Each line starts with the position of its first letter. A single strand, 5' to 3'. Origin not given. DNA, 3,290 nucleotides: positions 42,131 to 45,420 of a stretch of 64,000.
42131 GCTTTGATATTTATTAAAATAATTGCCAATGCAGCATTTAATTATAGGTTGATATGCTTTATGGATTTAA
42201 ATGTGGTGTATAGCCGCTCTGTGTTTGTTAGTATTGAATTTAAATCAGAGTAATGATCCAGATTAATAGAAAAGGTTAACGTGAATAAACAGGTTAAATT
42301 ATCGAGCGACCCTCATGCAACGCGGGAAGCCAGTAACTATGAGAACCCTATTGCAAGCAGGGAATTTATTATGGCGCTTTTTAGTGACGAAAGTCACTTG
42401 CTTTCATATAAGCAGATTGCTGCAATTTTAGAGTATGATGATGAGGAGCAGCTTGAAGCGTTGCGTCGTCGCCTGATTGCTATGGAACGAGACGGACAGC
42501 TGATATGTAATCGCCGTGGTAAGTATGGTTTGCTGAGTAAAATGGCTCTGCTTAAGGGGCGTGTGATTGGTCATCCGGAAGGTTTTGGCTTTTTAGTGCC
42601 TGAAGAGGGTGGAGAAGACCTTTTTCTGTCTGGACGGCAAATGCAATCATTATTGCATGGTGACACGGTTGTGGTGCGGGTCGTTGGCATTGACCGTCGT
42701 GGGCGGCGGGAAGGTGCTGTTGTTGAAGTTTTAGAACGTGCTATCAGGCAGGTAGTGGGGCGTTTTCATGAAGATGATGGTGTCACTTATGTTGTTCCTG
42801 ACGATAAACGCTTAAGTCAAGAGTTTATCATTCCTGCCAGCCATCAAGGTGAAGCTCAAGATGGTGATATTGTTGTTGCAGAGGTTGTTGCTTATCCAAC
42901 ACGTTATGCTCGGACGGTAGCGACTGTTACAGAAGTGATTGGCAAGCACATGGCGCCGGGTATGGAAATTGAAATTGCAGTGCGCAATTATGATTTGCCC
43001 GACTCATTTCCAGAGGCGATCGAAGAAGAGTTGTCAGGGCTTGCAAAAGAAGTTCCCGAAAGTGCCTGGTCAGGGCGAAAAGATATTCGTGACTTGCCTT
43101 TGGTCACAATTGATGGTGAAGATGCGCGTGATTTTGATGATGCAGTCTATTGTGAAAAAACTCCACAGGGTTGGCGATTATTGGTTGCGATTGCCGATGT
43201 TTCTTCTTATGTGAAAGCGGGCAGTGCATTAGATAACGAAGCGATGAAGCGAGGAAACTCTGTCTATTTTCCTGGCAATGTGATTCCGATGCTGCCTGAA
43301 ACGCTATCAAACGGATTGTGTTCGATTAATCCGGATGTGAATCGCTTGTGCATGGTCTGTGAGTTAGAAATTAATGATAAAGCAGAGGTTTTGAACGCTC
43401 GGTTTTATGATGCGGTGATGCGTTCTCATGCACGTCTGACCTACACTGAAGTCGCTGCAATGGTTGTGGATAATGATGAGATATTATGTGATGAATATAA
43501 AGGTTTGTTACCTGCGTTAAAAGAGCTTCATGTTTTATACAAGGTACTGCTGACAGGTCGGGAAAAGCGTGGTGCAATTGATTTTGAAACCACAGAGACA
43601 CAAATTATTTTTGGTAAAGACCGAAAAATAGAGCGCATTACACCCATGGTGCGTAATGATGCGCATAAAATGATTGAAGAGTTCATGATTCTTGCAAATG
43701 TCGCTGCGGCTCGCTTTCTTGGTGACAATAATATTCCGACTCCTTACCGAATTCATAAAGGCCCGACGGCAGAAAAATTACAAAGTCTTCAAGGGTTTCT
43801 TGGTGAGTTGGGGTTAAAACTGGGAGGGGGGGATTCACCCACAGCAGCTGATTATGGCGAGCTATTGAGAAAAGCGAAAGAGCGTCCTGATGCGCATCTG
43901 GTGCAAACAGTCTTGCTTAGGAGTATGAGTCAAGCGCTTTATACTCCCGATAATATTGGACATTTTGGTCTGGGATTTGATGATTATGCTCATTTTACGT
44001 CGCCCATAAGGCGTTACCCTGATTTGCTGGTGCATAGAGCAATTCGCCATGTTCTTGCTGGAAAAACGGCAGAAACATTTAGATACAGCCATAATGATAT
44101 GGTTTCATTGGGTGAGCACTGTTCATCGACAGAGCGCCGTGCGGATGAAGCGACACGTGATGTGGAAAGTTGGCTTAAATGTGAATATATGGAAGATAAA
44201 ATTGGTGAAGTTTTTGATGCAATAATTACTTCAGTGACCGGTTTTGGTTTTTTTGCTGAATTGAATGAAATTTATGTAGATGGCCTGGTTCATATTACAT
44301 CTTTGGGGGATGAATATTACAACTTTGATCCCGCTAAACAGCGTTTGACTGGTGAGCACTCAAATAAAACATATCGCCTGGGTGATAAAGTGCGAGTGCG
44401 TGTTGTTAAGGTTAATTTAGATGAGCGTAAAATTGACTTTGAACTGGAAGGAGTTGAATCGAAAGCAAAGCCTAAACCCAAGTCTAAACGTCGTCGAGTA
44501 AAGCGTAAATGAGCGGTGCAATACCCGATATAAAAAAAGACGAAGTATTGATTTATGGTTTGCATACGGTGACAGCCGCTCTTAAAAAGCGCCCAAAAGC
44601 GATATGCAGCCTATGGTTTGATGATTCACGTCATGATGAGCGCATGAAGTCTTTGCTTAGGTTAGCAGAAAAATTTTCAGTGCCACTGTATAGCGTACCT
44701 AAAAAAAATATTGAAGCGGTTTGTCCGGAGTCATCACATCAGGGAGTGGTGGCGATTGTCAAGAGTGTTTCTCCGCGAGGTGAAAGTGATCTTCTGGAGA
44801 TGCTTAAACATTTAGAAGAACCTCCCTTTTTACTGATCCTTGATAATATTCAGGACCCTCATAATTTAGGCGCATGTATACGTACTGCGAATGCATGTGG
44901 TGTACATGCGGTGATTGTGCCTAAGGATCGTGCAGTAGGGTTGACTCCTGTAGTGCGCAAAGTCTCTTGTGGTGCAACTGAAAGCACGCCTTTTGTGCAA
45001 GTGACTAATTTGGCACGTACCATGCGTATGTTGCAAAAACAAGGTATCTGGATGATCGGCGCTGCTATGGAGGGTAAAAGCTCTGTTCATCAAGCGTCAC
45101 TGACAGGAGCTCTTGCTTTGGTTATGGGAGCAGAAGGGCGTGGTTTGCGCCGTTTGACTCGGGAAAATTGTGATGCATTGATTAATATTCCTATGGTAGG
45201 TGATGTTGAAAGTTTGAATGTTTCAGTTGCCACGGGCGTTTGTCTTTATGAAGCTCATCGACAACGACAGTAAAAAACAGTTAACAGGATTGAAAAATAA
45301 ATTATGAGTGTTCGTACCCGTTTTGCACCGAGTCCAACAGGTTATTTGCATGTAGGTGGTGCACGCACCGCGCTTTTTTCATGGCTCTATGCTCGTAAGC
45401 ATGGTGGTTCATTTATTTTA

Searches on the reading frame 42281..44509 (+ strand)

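Call 66: search_protein_families(library=pfam, proteins=[window:42281-44509:+], max_evalue=0.00001)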
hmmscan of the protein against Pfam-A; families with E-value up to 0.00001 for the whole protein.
window:42281-44509:+ (743 aa): 4 families
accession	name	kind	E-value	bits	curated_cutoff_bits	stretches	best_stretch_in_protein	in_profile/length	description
PF00773.25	RNB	-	2.5e-109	365.9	29.3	1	266-593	1-325/326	RNB domain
PF17876.7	CSD2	-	1.2e-28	99.5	26.2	1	170-244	1-74/74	Cold shock domain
PF08206.17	OB_RNB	-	3.1e-23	81.7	24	1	93-150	1-58/58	Ribonuclease B OB domain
PF00575.29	S1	-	1.9e-15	57.4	22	1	639-721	2-72/74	S1 RNA binding domain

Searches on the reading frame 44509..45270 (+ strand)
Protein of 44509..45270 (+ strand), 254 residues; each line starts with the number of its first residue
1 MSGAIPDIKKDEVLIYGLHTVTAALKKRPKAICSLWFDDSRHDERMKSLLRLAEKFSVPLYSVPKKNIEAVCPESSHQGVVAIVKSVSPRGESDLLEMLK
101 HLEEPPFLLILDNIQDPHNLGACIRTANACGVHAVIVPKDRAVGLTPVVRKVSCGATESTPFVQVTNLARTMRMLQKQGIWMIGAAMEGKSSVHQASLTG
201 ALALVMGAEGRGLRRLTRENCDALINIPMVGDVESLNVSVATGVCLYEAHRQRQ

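Call 66: search_protein_families(library=pfam, proteins=[window:44509-45270:+], max_evalue=0.00001)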
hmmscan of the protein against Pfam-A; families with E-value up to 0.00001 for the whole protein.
window:44509-45270:+ (254 aa): 2 families
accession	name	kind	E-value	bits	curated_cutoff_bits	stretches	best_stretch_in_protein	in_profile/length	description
PF00588.24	SpoU_methylase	-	1.6e-43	148.6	29.7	1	107-247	2-142/142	SpoU rRNA Methylase family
PF08032.17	SpoU_sub_bind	-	6.7e-18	65.2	22.8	1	14-87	1-73/76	RNA 2'-O ribose methyltransferase substrate binding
